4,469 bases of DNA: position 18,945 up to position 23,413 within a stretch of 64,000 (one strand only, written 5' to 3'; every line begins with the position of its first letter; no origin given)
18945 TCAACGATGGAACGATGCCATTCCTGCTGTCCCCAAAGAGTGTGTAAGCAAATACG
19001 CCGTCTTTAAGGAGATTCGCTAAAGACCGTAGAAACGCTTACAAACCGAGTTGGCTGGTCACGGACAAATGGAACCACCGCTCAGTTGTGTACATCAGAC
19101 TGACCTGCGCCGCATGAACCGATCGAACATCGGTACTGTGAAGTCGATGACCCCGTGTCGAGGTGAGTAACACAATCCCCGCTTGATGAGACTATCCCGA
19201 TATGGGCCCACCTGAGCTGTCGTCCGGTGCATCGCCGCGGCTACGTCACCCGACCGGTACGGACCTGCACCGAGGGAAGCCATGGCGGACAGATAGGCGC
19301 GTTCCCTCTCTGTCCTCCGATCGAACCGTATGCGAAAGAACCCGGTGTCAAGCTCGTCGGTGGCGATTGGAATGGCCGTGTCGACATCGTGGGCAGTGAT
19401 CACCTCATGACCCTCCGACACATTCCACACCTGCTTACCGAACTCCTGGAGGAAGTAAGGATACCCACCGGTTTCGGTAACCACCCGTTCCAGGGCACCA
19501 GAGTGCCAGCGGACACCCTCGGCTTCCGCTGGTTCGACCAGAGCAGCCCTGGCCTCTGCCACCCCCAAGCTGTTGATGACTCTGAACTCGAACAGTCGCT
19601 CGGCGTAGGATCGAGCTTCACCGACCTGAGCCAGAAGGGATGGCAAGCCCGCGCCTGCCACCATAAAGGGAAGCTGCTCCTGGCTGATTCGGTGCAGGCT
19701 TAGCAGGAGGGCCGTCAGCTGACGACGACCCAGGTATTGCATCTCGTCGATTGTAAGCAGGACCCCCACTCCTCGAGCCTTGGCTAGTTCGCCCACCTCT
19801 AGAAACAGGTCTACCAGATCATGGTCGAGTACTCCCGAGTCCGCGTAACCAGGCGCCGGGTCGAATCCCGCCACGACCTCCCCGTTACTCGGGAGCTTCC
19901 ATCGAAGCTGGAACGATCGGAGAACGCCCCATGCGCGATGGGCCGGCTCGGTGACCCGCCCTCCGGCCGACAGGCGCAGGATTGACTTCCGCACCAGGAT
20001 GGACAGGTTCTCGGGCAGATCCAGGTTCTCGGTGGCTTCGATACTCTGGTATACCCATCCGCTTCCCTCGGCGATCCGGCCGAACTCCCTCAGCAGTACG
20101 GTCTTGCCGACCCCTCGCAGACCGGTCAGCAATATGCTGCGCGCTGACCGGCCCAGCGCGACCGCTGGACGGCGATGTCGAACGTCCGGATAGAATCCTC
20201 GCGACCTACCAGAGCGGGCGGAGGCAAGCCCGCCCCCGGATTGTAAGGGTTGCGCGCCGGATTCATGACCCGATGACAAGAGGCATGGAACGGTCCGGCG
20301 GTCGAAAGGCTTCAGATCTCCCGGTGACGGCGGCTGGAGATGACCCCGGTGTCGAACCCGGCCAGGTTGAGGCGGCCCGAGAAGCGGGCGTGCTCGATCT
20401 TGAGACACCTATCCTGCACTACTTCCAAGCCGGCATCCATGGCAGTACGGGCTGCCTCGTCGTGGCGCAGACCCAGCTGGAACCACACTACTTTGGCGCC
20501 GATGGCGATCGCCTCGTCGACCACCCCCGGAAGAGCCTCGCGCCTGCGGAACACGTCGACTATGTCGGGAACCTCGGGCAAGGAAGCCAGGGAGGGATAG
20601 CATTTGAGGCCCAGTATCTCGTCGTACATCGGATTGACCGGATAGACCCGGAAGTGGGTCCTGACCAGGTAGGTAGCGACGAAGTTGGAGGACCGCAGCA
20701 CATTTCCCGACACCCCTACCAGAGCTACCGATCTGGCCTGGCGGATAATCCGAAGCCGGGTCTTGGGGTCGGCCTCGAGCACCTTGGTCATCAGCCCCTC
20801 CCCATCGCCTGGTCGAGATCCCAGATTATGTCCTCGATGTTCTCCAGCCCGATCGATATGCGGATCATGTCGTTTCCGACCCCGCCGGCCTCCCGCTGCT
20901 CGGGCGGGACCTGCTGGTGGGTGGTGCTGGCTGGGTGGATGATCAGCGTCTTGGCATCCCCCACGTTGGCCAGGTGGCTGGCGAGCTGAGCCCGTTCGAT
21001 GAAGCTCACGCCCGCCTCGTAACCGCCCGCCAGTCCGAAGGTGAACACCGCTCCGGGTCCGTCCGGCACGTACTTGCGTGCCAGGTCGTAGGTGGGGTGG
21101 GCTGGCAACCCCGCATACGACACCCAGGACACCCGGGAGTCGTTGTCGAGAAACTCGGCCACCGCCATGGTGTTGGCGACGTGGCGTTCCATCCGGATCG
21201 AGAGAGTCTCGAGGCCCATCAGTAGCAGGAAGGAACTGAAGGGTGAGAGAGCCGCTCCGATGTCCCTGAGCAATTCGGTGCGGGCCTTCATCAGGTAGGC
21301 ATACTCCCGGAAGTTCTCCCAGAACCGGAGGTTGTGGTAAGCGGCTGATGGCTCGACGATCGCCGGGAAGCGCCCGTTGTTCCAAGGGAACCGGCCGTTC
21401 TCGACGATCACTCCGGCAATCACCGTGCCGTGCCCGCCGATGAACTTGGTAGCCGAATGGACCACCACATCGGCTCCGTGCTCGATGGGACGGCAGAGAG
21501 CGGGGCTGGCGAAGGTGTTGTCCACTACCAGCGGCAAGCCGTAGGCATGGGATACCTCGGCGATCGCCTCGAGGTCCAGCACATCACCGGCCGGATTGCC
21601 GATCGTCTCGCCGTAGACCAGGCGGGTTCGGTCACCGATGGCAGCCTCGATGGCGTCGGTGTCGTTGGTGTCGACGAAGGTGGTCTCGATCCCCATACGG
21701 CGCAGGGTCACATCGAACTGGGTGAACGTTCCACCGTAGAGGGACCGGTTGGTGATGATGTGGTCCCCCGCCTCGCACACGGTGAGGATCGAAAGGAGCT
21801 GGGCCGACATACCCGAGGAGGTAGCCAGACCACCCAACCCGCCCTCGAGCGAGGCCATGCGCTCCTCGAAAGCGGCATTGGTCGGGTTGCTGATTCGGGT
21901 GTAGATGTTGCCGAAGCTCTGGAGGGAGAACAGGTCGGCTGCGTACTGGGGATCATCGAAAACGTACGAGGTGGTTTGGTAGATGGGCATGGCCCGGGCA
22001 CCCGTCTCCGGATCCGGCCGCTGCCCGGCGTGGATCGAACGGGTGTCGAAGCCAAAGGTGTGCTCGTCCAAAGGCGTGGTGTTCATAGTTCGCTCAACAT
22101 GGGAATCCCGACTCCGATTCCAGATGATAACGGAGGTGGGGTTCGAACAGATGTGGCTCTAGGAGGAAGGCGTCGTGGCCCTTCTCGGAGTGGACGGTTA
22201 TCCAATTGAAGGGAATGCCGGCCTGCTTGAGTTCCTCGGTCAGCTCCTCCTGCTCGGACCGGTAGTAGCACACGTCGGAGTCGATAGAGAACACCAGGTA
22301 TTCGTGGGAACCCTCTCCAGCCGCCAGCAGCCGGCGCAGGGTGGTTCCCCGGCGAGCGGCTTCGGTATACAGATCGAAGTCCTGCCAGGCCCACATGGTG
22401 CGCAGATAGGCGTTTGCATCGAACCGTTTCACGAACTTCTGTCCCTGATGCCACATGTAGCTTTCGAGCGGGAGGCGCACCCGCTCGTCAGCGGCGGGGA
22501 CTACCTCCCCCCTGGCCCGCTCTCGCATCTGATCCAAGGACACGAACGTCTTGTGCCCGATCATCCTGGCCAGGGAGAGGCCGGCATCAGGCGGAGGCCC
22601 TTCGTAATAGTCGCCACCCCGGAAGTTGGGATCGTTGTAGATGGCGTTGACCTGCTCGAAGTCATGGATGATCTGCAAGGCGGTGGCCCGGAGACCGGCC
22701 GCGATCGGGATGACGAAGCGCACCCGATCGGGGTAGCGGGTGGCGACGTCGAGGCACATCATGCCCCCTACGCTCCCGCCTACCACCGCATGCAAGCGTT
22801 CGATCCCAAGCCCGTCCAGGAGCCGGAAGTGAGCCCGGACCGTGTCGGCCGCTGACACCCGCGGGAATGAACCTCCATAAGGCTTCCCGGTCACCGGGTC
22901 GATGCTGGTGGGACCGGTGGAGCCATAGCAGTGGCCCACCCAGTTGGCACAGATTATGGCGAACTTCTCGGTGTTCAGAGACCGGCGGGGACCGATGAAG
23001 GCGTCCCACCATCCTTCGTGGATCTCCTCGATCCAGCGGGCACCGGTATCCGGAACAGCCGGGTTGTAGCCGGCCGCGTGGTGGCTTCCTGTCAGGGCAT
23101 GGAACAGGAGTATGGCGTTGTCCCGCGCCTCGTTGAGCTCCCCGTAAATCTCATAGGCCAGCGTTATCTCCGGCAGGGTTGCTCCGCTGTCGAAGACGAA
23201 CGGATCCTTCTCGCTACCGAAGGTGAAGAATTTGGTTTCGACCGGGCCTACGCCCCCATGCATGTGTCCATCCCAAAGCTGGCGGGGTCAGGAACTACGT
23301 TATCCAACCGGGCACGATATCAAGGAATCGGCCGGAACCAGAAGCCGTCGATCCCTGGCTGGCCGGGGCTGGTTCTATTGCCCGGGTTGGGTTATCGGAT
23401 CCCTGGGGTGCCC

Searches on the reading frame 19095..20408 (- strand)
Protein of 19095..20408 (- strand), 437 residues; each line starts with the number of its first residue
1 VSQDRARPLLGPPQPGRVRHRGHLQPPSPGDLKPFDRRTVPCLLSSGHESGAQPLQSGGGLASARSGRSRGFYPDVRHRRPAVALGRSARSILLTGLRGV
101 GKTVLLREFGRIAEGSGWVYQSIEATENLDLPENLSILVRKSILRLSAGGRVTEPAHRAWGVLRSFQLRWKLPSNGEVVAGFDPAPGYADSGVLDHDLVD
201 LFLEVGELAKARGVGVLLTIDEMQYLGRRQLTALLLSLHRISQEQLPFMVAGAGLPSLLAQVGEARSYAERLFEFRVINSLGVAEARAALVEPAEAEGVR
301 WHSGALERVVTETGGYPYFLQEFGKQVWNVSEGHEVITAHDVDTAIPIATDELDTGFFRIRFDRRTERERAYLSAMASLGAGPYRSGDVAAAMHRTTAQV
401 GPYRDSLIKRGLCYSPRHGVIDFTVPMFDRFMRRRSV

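Call 88: search_protein_families(library=pfam, proteins=[window:19095-20408:-], max_evalue=0.00001)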
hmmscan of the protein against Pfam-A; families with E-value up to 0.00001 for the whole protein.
window:19095-20408:- (437 aa): 2 families
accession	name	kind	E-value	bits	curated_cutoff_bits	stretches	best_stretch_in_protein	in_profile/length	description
PF13191.12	AAA_16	-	1.9e-12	48.4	32.6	1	84-248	20-164/167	AAA ATPase domain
PF13401.12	AAA_22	-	4.3e-08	34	27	1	88-252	4-122/130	AAA domain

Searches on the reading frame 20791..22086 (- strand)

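Call 89: search_protein_families(library=pfam, proteins=[window:20791-22086:-], max_evalue=0.00001)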
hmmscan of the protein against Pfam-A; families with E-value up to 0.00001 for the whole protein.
window:20791-22086:- (431 aa): 4 families
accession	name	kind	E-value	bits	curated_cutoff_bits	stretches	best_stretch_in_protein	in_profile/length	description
PF01053.26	Cys_Met_Meta_PP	-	4.9e-135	450.4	27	1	14-428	1-380/381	Cys/Met metabolism PLP-dependent enzyme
PF00155.27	Aminotran_1_2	-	1.8e-09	37.7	19.7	1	69-194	43-190/361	Aminotransferase class I and II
PF01041.23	DegT_DnrJ_EryC1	-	9.8e-09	35.3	19.8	1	67-193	23-149/360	DegT/DnrJ/EryC1/StrS aminotransferase family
PF00266.25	Aminotran_5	-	1e-06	28.4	21.5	1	94-222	75-209/371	Aminotransferase class-V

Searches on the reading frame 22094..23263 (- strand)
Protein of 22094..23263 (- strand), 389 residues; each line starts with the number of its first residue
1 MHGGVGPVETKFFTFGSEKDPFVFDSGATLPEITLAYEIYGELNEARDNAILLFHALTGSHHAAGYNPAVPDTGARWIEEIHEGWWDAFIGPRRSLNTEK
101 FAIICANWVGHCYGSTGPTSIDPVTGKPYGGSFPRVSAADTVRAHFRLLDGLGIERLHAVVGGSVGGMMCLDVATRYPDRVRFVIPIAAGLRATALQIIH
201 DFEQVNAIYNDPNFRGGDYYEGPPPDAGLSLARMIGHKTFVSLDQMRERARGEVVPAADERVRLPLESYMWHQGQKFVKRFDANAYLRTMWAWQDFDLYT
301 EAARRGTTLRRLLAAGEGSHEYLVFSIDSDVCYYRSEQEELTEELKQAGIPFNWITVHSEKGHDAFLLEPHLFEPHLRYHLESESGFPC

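Call 89: search_protein_families(library=pfam, proteins=[window:22094-23263:-], max_evalue=0.00001)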
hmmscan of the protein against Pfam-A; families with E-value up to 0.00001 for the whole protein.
window:22094-23263:- (389 aa): 1 family
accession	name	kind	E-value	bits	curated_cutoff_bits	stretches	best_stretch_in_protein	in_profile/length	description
PF00561.26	Abhydrolase_1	-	1.1e-17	65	25.8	1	50-285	2-190/245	alpha/beta hydrolase fold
